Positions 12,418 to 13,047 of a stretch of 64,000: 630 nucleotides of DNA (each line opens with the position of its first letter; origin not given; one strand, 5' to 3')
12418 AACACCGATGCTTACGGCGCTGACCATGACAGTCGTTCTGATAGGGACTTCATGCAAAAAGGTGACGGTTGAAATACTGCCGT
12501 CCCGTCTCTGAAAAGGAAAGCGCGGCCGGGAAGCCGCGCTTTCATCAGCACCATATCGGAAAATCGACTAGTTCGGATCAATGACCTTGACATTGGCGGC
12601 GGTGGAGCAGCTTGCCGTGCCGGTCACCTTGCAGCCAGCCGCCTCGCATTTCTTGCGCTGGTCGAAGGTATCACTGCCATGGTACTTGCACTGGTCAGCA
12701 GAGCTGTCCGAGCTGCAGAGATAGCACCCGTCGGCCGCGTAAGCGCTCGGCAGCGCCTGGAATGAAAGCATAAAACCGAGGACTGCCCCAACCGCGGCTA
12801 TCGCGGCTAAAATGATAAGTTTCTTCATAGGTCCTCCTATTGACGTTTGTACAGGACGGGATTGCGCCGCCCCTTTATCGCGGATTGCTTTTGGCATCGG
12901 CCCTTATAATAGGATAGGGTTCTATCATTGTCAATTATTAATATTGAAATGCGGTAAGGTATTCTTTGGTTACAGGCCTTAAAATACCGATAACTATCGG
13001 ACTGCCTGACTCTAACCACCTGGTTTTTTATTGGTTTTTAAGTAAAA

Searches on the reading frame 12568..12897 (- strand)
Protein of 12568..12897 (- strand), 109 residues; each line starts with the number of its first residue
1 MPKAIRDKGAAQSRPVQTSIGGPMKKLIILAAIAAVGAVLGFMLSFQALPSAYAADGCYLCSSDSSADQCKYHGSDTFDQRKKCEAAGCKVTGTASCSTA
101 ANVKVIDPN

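Call 6: search_protein_families(library=pfam, proteins=[window:12568-12897:-])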
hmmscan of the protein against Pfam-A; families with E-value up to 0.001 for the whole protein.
window:12568-12897:- (109 aa): 0 families

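Call 75: search_protein_families(library=ncbifam, max_evalue=1, proteins=[window:12568-12897:-])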
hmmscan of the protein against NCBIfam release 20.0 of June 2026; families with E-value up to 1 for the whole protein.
window:12568-12897:- (109 aa): 3 families
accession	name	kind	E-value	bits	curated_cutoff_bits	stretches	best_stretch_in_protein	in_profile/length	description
NF010445.0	PRK13871.1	equivalog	0.0073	16.5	211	1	16-42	44-70/135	conjugal transfer pilin TrbC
NF040843.1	SE2200_fam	equivalog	0.55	10.4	30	1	24-39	1-16/33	SE2200 family small protein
NF038356.1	actino_DLW39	hypoth_equivalog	0.83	9.6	24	0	25-39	1-15/38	DLW-39 family protein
